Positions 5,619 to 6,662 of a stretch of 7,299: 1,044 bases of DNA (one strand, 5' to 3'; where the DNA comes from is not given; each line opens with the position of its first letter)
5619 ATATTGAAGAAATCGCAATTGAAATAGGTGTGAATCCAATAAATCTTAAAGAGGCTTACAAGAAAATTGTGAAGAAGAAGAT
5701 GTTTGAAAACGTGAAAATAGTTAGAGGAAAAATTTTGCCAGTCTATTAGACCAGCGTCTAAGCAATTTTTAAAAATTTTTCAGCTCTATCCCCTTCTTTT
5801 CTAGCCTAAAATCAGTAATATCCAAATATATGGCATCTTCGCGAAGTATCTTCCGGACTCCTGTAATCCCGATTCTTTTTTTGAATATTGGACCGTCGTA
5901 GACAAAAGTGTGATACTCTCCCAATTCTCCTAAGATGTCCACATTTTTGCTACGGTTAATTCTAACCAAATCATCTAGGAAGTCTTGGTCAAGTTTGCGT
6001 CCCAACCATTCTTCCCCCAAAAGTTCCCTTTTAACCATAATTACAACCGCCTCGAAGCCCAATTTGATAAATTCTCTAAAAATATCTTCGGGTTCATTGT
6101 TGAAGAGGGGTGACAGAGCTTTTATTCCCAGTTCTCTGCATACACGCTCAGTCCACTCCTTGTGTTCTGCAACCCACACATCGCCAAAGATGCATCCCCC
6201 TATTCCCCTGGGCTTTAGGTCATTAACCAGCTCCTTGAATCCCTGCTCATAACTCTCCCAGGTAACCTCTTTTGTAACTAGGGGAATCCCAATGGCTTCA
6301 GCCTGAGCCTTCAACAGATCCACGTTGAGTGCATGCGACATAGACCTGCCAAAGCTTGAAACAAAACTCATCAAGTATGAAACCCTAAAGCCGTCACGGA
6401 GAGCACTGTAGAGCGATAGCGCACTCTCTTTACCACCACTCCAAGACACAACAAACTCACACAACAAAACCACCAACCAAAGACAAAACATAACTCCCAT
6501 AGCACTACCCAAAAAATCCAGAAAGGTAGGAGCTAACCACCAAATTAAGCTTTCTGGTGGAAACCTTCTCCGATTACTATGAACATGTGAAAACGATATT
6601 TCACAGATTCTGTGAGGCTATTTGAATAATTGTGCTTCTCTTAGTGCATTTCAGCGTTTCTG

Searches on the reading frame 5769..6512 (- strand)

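Call 12: search_protein_families(library=pfam, proteins=[window:5769-6512:-], max_evalue=1)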
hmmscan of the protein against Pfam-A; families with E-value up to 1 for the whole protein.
window:5769-6512:- (247 aa): 3 families
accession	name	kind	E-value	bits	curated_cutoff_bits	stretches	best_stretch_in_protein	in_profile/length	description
PF01902.24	Diphthami_syn_2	-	5.2e-58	196.6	23.2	1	21-234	4-216/219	Diphthamide synthase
PF20881.2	G1_gp67_C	-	0.19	12.7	27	1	68-97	5-34/100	Phage G1 gp67, C-terminal domain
PF06674.16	DUF1176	-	0.33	10.9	34.8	1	81-119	257-295/322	Protein of unknown function (DUF1176)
